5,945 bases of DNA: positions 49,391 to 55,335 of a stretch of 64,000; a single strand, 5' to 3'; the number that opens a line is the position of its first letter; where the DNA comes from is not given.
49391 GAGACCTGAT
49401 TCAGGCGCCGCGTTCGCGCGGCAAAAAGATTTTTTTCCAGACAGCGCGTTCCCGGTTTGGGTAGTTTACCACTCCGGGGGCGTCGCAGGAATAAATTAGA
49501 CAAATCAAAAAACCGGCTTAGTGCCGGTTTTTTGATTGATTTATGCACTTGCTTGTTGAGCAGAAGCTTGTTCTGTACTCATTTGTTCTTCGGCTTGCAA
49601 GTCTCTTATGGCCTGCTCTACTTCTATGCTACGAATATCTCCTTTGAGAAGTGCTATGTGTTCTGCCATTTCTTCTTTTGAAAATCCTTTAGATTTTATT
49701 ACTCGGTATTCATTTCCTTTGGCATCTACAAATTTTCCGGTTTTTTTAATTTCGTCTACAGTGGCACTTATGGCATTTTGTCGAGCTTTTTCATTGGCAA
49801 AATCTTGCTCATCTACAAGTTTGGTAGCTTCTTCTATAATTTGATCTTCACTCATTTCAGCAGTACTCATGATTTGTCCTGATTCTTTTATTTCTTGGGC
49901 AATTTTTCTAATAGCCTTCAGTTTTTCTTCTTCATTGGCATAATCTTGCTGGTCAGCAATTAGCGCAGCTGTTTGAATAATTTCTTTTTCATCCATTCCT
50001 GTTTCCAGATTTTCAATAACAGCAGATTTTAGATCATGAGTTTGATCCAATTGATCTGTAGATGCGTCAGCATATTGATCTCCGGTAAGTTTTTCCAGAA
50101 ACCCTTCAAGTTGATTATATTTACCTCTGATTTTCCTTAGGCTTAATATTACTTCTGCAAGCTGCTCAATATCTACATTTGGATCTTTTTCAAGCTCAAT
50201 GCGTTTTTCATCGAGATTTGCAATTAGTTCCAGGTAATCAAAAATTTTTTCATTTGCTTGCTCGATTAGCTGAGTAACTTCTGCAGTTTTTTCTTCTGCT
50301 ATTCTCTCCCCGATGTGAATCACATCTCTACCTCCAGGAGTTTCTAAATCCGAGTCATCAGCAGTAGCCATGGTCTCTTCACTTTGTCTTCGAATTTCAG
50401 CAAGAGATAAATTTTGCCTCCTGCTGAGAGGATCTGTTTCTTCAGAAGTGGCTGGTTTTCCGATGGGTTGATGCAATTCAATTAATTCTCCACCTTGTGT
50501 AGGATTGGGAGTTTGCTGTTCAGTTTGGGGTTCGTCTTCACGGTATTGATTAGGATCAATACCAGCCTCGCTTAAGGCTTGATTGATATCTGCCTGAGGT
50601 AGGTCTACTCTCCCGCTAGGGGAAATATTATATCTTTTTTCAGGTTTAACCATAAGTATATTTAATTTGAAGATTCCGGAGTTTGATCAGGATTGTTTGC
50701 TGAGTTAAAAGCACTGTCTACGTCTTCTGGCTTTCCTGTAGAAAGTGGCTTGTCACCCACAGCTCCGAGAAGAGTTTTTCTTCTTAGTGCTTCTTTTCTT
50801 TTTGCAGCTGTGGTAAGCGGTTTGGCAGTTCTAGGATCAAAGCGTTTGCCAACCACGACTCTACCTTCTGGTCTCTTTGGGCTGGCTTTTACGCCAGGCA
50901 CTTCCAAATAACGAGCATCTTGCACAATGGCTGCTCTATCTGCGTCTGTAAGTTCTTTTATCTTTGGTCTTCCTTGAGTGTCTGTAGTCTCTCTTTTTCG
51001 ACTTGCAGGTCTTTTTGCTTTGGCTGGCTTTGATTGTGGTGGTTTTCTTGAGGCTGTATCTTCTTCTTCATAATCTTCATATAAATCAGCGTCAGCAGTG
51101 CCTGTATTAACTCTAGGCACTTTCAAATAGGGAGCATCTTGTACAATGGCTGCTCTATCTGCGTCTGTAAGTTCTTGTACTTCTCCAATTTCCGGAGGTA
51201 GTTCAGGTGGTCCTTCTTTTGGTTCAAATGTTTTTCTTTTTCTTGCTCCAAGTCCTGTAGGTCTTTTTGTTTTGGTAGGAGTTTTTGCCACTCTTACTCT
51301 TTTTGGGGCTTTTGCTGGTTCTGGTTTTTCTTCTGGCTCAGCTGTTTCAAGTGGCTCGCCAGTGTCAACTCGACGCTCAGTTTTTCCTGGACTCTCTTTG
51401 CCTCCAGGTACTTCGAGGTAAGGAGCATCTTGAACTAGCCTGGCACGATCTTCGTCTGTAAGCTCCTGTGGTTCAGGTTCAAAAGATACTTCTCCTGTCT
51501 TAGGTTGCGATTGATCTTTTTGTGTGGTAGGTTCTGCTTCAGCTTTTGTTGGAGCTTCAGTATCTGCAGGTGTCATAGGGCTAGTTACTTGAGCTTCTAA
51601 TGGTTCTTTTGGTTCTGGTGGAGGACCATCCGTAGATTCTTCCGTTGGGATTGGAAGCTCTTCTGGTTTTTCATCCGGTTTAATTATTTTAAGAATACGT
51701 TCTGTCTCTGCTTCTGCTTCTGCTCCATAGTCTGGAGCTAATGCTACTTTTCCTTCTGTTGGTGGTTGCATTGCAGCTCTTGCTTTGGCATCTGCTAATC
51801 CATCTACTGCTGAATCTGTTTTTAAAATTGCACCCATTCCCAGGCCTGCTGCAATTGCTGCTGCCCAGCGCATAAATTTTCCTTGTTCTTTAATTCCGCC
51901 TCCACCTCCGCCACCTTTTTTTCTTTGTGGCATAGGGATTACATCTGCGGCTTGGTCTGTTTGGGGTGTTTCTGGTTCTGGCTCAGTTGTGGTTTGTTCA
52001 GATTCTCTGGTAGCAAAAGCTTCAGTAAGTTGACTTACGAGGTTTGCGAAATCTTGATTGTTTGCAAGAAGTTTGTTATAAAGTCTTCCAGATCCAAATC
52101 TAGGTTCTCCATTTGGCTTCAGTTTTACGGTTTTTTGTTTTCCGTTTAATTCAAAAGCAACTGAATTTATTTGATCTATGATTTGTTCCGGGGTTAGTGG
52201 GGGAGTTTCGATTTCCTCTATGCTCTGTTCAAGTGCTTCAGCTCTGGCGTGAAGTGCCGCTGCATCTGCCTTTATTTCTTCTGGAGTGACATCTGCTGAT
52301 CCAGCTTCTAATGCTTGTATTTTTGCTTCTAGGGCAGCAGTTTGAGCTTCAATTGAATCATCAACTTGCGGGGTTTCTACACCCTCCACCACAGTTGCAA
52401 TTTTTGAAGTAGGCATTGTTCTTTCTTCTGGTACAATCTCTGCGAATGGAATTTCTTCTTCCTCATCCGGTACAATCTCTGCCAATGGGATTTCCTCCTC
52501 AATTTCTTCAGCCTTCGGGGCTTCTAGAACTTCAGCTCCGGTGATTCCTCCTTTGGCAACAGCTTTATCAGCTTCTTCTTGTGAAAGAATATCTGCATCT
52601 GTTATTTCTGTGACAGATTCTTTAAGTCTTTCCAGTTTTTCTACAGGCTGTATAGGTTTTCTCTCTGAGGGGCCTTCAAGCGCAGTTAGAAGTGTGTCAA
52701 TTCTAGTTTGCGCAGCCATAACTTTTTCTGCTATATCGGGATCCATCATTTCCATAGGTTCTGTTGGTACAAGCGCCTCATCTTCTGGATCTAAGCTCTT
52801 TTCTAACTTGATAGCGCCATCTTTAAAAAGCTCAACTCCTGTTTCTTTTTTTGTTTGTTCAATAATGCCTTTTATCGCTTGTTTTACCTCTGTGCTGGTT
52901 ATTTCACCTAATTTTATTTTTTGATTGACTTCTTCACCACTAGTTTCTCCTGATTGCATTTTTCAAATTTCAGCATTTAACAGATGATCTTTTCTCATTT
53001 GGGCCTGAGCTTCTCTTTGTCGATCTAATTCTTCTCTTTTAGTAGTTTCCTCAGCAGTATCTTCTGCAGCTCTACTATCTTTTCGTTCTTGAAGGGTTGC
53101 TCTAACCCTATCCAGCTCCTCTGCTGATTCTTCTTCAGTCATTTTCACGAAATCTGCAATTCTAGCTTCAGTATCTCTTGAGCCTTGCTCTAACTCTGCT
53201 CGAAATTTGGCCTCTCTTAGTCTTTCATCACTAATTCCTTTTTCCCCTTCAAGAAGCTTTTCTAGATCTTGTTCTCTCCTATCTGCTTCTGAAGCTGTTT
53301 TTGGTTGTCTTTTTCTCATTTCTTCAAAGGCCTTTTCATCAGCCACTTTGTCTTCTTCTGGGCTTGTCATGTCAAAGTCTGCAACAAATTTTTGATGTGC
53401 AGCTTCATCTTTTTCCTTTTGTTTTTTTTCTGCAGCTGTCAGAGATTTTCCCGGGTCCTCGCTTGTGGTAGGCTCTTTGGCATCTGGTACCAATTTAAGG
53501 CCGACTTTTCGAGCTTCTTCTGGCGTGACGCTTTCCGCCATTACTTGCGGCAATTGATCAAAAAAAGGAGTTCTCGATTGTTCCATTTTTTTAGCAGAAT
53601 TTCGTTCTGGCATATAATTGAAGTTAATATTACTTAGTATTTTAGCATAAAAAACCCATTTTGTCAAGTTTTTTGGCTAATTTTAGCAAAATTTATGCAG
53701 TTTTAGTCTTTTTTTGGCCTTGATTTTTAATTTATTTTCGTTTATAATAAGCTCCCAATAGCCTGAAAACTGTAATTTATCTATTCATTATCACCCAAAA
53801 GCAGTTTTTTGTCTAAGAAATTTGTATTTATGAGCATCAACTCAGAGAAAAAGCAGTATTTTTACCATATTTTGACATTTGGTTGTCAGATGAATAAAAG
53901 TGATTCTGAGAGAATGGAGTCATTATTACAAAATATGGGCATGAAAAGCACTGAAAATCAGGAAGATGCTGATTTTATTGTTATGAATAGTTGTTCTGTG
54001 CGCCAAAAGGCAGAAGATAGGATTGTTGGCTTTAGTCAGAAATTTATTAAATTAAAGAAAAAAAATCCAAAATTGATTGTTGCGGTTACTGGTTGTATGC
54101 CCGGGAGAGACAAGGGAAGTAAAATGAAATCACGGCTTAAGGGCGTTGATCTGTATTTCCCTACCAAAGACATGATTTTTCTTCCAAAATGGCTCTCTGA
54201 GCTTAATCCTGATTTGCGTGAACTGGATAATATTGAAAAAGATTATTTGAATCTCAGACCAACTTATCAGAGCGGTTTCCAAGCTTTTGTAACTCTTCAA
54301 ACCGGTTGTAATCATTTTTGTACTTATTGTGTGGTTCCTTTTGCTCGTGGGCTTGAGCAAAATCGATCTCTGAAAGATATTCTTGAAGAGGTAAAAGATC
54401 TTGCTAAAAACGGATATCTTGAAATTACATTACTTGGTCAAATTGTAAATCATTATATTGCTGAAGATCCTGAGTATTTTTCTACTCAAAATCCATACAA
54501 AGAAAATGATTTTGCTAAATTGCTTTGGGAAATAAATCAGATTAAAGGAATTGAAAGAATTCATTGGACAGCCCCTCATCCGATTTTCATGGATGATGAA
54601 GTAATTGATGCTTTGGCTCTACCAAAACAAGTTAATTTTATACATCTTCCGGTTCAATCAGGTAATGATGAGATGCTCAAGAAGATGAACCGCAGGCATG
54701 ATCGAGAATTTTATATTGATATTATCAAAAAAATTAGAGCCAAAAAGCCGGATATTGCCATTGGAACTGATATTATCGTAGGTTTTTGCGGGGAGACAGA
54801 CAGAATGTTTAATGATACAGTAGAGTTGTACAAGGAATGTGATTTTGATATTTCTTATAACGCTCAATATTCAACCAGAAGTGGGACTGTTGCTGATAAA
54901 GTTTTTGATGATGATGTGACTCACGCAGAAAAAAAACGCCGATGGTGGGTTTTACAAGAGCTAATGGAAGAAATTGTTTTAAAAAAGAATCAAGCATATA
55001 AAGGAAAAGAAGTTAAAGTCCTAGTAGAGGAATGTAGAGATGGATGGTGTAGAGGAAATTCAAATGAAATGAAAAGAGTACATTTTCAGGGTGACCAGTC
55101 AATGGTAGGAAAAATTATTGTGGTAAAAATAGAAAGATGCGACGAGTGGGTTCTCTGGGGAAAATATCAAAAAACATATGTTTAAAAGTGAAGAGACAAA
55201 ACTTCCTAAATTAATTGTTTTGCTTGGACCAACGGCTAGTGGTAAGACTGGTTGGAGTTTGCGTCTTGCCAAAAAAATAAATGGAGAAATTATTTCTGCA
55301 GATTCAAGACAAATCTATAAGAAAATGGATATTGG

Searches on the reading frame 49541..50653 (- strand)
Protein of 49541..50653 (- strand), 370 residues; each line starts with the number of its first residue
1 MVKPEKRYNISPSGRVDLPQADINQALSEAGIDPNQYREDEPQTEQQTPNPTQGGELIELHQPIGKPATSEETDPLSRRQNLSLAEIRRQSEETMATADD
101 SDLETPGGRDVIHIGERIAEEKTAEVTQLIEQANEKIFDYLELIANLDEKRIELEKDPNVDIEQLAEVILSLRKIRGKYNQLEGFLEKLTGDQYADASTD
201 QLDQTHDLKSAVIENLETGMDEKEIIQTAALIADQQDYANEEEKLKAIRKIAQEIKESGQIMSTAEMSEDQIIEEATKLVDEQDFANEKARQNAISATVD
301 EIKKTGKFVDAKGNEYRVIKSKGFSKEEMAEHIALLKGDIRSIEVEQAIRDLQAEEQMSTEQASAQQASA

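Call 9: search_protein_families(library=pfam, proteins=[window:49541-50653:-])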
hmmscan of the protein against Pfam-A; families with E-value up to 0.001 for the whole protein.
window:49541-50653:- (370 aa): 0 families

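Call 13: find_encoding_contigs(protein=window:49541-50653:-, flank=3000, max_places=10)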
Protein window:49541-50653:- (370 aa): 1 contig read that carries it; 1 place shown.
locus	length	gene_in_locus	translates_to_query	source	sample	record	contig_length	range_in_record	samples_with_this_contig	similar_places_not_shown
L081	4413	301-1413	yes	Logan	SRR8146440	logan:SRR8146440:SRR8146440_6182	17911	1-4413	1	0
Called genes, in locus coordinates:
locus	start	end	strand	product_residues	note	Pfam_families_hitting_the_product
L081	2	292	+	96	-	?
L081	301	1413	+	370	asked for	-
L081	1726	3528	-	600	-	PF07973:tRNA_SAD, PF00587:tRNA-synt_2b, PF03129:HGTP_anticodon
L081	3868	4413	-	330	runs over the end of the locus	-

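Call 14: find_homologous_proteins(query=window:49541-50653:-)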
Query window:49541-50653:- (370 aa): 1 proteins with E <= 0.001 among 5367 candidates.
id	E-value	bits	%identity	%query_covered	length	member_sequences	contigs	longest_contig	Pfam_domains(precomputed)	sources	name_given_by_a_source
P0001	4.2e-225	764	100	100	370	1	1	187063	-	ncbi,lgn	-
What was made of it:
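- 49541..50653 (-): Convergent orphan ORF (370 aa, acidic, low complexity). Among 5.8 billion proteins it matches only itself (call 14).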

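Call 28: search_protein_families(library=phrogs, proteins=[window:49541-50653:-], max_evalue=0.01)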
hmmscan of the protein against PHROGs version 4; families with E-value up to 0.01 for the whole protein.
window:49541-50653:- (370 aa): 0 families

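Call 43: search_protein_families(library=ncbifam, proteins=[window:49541-50653:-], max_evalue=0.1)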
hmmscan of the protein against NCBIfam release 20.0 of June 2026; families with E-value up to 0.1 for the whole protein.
window:49541-50653:- (370 aa): 0 families

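Call 44: search_protein_families(library=padloc, proteins=[window:49541-50653:-], max_evalue=0.1)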
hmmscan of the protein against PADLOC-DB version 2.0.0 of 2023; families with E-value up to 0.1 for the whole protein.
window:49541-50653:- (370 aa): 0 families

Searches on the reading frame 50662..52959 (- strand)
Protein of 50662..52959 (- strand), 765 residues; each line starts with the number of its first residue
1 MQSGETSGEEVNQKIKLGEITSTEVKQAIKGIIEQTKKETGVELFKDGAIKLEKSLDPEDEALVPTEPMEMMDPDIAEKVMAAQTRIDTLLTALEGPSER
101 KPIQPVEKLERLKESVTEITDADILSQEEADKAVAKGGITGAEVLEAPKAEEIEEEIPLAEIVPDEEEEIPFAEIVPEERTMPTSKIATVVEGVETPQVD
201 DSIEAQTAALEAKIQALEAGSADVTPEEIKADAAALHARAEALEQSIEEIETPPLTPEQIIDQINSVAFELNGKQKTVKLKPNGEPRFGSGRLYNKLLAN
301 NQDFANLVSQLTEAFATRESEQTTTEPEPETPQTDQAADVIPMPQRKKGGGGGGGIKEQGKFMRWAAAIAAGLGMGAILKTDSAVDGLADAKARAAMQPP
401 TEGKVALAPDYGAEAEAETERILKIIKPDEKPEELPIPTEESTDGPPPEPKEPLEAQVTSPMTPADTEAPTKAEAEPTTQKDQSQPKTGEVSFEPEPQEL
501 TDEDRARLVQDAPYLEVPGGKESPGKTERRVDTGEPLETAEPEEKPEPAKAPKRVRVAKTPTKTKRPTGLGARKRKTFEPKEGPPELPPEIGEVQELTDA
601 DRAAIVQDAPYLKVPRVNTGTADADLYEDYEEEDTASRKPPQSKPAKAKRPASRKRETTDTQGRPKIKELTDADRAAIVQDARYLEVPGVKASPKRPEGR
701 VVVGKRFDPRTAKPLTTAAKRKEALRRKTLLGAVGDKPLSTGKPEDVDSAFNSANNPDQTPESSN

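Call 9: search_protein_families(library=pfam, proteins=[window:50662-52959:-])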
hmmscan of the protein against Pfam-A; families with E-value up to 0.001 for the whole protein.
window:50662-52959:- (765 aa): 0 families

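Call 28: search_protein_families(library=phrogs, proteins=[window:50662-52959:-], max_evalue=0.01)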
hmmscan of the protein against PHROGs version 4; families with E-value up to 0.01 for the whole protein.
window:50662-52959:- (765 aa): 1 family
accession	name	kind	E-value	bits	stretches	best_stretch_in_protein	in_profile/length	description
phrog_18228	-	unknown function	2.5e-05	25.3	0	666-688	38-60/67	-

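Call 43: search_protein_families(library=ncbifam, proteins=[window:50662-52959:-], max_evalue=0.1)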
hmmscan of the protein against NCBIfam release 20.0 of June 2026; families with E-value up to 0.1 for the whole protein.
window:50662-52959:- (765 aa): 0 families

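Call 44: search_protein_families(library=padloc, proteins=[window:50662-52959:-], max_evalue=0.1)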
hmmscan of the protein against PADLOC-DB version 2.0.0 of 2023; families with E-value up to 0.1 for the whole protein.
window:50662-52959:- (765 aa): 0 families

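Call 61: find_homologous_proteins(query=window:50662-52959:-, max_evalue=0.001)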
Query window:50662-52959:- (765 aa): 1 proteins with E <= 0.001 among 8000 candidates.
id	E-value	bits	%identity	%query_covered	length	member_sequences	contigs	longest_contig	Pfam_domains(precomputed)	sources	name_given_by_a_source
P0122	0.0e+0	1602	100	100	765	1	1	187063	-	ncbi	-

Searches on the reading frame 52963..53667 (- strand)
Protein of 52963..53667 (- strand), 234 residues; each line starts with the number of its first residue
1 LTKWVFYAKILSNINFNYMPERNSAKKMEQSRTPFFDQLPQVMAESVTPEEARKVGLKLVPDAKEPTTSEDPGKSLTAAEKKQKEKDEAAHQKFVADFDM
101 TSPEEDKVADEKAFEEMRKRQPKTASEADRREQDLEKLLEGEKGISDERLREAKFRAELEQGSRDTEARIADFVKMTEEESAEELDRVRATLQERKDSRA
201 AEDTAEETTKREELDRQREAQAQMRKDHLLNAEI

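Call 28: search_protein_families(library=phrogs, proteins=[window:52963-53667:-], max_evalue=0.01)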
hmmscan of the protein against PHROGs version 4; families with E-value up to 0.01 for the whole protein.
window:52963-53667:- (234 aa): 0 families

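Call 29: search_protein_families(library=pfam, proteins=[window:52963-53667:-], max_evalue=0.01)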
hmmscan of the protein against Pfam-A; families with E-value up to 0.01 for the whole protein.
window:52963-53667:- (234 aa): 0 families

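Call 74: search_protein_representatives(protein=window:52963-53667:-)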
Query: 234 residues. Proteins with E-value up to 0.001 (for the whole library): 1; up to 1e-10: 1; up to 1e-30: 1. The best 1 are listed.
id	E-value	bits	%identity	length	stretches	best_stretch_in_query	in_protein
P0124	1.1e-122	424.0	100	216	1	19-234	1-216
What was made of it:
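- All genes of that insert are orphans (calls 14, 61, 74).
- Tried and rejected: The neighbouring 370-aa, 765-aa and 234-aa proteins have no homologues at all (calls 14, 61, 74), so synteny-guided retrieval is impossible.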

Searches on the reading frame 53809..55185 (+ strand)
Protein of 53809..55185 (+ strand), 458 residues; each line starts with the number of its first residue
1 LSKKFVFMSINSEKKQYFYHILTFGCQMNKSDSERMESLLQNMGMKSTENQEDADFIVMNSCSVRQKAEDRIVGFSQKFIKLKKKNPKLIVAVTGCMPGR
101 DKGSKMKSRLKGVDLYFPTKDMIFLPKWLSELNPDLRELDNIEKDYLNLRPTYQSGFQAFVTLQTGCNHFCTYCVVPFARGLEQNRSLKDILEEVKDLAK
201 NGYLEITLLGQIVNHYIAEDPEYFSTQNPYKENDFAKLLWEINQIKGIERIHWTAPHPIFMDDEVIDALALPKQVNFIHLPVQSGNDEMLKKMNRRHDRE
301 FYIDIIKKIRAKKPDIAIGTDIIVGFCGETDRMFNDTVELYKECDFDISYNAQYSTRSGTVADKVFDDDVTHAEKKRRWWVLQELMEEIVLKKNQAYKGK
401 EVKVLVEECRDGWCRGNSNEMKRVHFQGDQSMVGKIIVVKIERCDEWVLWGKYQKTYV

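Call 28: search_protein_families(library=phrogs, proteins=[window:53809-55185:+], max_evalue=0.01)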
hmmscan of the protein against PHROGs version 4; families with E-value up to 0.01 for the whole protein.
window:53809-55185:+ (458 aa): 0 families

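Call 29: search_protein_families(library=pfam, proteins=[window:53809-55185:+], max_evalue=0.01)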
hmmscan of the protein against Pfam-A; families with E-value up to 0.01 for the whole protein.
window:53809-55185:+ (458 aa): 3 families
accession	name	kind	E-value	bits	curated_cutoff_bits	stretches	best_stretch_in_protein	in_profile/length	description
PF04055.27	Radical_SAM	-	3.9e-28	99.1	29.5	1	162-340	2-165/166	Radical SAM superfamily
PF00919.26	UPF0004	-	4.3e-25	88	27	1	19-116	2-96/98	Uncharacterized protein family UPF0004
PF01938.26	TRAM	-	0.00061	20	21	1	395-451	1-58/61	TRAM domain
